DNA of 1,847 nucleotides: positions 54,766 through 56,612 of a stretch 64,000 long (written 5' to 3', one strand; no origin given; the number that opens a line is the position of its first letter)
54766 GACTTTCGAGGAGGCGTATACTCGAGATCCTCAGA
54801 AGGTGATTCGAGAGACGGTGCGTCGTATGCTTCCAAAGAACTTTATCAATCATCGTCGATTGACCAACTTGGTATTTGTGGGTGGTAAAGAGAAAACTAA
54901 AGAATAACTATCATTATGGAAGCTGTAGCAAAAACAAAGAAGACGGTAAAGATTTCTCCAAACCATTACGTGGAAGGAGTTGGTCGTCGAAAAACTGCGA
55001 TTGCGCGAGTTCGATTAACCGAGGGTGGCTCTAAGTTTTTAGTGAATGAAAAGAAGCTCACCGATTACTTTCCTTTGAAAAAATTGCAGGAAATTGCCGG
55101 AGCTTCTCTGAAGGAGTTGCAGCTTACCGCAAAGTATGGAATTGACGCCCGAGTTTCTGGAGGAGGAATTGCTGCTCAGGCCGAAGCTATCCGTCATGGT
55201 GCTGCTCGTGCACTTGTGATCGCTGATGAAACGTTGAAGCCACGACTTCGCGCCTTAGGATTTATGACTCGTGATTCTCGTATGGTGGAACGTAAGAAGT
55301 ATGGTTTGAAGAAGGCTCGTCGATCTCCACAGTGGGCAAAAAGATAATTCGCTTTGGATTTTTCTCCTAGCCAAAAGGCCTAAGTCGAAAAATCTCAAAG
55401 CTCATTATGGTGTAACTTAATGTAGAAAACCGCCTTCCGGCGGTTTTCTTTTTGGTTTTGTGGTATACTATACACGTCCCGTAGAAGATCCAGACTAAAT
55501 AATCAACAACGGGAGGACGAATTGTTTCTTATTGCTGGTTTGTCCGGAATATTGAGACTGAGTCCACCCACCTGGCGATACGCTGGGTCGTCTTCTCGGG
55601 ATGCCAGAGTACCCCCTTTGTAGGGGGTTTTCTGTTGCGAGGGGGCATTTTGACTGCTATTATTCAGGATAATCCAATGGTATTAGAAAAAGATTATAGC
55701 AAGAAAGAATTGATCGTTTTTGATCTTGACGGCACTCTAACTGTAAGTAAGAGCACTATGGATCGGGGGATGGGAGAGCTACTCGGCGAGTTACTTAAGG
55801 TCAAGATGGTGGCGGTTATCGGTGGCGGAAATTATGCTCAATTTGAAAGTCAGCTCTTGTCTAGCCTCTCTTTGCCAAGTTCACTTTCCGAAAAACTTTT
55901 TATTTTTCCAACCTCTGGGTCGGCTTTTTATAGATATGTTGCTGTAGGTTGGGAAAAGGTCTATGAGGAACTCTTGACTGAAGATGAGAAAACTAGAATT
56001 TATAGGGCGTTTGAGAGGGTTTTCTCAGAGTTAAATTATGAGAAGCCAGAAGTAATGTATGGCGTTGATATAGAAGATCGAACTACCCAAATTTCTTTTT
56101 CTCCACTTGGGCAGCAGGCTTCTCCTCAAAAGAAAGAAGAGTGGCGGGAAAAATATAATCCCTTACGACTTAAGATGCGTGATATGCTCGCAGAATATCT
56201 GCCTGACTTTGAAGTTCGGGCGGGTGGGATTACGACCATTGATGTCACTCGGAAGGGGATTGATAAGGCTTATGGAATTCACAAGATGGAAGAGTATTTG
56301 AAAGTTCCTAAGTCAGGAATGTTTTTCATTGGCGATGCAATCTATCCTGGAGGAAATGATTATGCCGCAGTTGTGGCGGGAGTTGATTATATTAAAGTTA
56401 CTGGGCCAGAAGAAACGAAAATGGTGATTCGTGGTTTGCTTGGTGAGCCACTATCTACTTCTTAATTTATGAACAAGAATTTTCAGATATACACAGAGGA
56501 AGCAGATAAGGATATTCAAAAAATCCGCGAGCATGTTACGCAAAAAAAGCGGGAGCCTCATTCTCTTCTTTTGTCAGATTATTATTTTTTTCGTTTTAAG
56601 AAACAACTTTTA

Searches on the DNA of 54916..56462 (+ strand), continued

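Call 39: search_with_rna_model(model_id=R2, sources=[window, L001, L002, L003, L004, L005, L006, L007, L008, L009, L010, L011, L012, L013, L014, L015, L016, L017, L018, L019, L020, L021, L022, L023, L024, L025, L026, L027, L028, L029, L030, L031, L032, L033, L034, L035, L036, L037, L038, L039, L040, L041, L042, L043, L044, L045, L046, L047, L048, L049, L050, L051, L052, L053, L054, L055, L056, L057, L058, L059, L060, L061, L062, L063, L064, L065, L066, L067, L068, L069, L070, L071, L072, L073, L074, L075, L076, L077, L078, L079, L080], max_evalue=10, show_alignments=8)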
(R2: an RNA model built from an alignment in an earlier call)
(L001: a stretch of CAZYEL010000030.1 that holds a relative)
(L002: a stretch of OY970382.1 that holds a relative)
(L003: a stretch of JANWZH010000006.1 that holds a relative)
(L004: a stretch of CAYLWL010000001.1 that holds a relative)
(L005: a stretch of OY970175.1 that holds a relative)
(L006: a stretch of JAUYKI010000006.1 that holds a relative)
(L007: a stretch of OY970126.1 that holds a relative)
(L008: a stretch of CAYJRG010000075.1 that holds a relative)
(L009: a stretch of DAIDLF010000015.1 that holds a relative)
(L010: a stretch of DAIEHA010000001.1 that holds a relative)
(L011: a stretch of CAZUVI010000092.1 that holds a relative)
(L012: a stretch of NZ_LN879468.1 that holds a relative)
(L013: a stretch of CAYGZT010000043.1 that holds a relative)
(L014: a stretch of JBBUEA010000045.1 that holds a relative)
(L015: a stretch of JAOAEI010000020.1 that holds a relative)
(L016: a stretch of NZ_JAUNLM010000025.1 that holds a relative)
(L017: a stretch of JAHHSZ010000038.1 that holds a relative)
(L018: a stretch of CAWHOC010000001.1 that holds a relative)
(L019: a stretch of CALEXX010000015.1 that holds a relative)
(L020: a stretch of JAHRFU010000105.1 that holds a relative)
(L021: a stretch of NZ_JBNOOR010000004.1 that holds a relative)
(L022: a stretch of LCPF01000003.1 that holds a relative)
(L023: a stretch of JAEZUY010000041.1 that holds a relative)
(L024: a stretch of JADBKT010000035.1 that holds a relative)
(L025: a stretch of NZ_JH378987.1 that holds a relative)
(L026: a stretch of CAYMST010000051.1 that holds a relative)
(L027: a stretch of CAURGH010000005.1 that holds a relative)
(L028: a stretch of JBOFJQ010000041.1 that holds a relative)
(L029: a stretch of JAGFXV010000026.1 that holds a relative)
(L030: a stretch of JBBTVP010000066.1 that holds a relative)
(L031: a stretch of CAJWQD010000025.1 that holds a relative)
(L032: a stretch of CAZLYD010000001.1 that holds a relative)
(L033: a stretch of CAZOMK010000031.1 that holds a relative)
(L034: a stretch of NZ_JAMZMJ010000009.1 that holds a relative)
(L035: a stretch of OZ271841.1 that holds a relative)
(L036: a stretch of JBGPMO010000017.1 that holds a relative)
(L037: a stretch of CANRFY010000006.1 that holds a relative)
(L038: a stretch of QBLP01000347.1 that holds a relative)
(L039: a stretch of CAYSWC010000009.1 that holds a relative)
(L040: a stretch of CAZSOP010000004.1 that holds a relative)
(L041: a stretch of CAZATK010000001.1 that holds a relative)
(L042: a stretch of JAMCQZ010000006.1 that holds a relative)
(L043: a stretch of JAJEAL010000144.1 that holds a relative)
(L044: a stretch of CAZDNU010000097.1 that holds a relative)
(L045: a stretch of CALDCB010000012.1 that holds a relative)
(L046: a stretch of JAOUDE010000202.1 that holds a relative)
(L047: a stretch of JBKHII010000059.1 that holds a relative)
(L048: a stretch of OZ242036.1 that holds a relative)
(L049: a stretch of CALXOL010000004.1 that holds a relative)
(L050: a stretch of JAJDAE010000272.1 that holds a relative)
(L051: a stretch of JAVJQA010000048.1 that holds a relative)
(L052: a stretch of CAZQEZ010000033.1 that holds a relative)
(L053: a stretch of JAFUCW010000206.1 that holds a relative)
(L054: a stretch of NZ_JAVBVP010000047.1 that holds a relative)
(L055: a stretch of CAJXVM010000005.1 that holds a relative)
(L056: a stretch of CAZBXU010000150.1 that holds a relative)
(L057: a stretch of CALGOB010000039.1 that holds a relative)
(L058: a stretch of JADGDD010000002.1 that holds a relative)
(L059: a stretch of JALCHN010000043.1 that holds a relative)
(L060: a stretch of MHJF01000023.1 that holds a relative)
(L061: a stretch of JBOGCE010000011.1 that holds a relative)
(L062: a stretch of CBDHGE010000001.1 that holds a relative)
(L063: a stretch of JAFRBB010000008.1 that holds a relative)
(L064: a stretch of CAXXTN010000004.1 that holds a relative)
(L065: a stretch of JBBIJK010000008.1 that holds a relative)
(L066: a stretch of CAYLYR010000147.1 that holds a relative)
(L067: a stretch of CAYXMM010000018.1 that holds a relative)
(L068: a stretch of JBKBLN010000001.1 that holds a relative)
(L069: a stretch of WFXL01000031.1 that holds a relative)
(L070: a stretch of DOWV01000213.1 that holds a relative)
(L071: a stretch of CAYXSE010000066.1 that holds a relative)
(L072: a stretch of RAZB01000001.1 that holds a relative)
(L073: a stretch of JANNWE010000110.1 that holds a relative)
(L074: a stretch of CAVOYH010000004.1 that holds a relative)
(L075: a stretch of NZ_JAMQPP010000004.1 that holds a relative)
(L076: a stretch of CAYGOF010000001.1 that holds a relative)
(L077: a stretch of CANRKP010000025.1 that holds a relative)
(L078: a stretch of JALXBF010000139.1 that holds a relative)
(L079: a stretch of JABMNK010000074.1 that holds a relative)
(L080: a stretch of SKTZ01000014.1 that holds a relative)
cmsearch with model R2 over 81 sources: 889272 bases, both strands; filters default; matches with E-value up to 10: 7.
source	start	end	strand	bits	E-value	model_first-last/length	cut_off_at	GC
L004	8751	8888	+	93.8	4.4e-17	1-126/126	no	0.57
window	55471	55608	+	87.7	8.8e-16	1-126/126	no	0.49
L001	4689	4814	+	78.3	9.7e-14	1-126/126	no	0.53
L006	5036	5169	+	19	0.56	1-126/126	no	0.33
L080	7807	7939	+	16.6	1.8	1-126/126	no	0.35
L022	578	674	-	15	3.9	1-126/126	no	0.51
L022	5149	5268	+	13.3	9.1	1-126/126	no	0.41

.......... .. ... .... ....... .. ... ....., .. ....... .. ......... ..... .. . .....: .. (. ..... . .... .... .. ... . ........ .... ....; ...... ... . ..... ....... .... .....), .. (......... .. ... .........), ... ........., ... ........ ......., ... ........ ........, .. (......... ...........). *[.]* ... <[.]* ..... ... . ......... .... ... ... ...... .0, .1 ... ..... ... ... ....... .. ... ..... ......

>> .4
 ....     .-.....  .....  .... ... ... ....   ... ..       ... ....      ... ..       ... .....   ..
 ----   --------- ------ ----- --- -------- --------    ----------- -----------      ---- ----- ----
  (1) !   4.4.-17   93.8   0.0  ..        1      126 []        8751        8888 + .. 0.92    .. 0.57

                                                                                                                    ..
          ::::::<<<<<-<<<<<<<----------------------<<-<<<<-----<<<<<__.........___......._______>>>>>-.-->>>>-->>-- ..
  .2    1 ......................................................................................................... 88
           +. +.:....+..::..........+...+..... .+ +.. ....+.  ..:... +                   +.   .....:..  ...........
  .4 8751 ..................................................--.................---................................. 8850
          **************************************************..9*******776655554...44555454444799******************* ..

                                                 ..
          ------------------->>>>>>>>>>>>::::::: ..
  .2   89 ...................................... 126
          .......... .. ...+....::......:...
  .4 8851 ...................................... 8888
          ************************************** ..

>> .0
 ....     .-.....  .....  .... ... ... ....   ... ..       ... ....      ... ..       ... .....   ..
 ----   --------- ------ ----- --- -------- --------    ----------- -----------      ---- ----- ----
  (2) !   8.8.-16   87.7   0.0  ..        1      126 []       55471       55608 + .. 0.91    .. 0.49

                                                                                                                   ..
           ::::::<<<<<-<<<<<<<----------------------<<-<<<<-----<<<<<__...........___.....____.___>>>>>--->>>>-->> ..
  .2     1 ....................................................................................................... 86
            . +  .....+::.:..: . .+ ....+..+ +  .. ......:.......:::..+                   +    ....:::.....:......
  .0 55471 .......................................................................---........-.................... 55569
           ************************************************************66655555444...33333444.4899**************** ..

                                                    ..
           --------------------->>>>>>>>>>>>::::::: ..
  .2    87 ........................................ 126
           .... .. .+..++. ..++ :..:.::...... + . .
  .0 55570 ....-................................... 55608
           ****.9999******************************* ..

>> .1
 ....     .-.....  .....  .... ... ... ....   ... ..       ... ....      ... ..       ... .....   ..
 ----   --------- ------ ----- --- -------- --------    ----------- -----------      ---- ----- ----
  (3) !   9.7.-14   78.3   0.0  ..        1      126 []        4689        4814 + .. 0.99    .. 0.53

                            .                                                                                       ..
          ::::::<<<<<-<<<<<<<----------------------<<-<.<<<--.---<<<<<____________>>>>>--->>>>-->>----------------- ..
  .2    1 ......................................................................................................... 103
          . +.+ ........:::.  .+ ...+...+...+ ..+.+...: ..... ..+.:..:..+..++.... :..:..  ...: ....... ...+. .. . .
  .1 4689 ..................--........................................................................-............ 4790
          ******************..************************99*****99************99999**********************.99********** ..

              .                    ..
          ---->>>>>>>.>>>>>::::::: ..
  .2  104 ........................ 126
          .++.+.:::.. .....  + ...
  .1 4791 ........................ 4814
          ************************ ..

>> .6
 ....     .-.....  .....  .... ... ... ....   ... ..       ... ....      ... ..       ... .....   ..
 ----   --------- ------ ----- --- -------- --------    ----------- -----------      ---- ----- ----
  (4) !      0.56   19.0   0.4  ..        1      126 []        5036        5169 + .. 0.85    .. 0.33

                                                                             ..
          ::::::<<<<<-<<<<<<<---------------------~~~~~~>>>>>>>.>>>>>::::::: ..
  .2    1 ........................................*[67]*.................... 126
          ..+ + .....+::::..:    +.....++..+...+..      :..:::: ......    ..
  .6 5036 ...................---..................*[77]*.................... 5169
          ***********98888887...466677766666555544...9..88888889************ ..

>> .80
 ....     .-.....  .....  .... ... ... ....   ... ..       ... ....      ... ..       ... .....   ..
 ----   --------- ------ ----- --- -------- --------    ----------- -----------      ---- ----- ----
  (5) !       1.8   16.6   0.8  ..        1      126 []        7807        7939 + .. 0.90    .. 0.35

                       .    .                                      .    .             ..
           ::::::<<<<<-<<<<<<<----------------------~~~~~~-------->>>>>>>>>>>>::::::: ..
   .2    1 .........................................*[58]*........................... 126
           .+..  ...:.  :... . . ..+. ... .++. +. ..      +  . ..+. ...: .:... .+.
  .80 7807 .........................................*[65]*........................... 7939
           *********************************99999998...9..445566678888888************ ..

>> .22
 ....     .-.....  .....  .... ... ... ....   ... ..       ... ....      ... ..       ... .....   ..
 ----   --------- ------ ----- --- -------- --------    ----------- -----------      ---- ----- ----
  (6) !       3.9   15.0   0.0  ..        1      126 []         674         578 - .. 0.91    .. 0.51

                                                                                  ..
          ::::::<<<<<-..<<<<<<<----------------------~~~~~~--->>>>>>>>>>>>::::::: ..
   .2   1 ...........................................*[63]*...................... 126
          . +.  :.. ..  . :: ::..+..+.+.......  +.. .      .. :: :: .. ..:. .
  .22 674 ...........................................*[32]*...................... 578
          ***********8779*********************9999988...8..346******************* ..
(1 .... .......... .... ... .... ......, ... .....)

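Call 48: search_with_rna_model(model_id=R2, sources=[L144, L145, L146, L147, L148, L149, L150], max_evalue=1, show_alignments=6)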
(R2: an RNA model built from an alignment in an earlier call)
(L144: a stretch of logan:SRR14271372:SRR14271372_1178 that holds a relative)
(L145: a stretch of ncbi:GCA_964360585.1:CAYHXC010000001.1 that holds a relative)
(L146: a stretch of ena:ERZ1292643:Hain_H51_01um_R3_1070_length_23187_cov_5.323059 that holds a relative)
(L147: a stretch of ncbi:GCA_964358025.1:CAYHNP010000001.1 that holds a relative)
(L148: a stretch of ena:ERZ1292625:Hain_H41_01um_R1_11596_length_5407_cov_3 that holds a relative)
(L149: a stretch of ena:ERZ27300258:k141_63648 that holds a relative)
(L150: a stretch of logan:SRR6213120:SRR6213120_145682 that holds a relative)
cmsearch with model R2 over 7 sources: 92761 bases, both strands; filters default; matches with E-value up to 1: 7.
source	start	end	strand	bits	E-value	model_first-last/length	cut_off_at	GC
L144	2795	2932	+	87.7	9.2e-17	1-126/126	no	0.49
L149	9793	9928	+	78.1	1.1e-14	1-126/126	no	0.52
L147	9683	9818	+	73.4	1.1e-13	1-126/126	no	0.53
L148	4140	4275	+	73.4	1.1e-13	1-126/126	no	0.53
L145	9724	9860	+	67.7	1.9e-12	1-126/126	no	0.54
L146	4309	4445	+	67.7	1.9e-12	1-126/126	no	0.54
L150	1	90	+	42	6.4e-07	50-126/126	5'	0.58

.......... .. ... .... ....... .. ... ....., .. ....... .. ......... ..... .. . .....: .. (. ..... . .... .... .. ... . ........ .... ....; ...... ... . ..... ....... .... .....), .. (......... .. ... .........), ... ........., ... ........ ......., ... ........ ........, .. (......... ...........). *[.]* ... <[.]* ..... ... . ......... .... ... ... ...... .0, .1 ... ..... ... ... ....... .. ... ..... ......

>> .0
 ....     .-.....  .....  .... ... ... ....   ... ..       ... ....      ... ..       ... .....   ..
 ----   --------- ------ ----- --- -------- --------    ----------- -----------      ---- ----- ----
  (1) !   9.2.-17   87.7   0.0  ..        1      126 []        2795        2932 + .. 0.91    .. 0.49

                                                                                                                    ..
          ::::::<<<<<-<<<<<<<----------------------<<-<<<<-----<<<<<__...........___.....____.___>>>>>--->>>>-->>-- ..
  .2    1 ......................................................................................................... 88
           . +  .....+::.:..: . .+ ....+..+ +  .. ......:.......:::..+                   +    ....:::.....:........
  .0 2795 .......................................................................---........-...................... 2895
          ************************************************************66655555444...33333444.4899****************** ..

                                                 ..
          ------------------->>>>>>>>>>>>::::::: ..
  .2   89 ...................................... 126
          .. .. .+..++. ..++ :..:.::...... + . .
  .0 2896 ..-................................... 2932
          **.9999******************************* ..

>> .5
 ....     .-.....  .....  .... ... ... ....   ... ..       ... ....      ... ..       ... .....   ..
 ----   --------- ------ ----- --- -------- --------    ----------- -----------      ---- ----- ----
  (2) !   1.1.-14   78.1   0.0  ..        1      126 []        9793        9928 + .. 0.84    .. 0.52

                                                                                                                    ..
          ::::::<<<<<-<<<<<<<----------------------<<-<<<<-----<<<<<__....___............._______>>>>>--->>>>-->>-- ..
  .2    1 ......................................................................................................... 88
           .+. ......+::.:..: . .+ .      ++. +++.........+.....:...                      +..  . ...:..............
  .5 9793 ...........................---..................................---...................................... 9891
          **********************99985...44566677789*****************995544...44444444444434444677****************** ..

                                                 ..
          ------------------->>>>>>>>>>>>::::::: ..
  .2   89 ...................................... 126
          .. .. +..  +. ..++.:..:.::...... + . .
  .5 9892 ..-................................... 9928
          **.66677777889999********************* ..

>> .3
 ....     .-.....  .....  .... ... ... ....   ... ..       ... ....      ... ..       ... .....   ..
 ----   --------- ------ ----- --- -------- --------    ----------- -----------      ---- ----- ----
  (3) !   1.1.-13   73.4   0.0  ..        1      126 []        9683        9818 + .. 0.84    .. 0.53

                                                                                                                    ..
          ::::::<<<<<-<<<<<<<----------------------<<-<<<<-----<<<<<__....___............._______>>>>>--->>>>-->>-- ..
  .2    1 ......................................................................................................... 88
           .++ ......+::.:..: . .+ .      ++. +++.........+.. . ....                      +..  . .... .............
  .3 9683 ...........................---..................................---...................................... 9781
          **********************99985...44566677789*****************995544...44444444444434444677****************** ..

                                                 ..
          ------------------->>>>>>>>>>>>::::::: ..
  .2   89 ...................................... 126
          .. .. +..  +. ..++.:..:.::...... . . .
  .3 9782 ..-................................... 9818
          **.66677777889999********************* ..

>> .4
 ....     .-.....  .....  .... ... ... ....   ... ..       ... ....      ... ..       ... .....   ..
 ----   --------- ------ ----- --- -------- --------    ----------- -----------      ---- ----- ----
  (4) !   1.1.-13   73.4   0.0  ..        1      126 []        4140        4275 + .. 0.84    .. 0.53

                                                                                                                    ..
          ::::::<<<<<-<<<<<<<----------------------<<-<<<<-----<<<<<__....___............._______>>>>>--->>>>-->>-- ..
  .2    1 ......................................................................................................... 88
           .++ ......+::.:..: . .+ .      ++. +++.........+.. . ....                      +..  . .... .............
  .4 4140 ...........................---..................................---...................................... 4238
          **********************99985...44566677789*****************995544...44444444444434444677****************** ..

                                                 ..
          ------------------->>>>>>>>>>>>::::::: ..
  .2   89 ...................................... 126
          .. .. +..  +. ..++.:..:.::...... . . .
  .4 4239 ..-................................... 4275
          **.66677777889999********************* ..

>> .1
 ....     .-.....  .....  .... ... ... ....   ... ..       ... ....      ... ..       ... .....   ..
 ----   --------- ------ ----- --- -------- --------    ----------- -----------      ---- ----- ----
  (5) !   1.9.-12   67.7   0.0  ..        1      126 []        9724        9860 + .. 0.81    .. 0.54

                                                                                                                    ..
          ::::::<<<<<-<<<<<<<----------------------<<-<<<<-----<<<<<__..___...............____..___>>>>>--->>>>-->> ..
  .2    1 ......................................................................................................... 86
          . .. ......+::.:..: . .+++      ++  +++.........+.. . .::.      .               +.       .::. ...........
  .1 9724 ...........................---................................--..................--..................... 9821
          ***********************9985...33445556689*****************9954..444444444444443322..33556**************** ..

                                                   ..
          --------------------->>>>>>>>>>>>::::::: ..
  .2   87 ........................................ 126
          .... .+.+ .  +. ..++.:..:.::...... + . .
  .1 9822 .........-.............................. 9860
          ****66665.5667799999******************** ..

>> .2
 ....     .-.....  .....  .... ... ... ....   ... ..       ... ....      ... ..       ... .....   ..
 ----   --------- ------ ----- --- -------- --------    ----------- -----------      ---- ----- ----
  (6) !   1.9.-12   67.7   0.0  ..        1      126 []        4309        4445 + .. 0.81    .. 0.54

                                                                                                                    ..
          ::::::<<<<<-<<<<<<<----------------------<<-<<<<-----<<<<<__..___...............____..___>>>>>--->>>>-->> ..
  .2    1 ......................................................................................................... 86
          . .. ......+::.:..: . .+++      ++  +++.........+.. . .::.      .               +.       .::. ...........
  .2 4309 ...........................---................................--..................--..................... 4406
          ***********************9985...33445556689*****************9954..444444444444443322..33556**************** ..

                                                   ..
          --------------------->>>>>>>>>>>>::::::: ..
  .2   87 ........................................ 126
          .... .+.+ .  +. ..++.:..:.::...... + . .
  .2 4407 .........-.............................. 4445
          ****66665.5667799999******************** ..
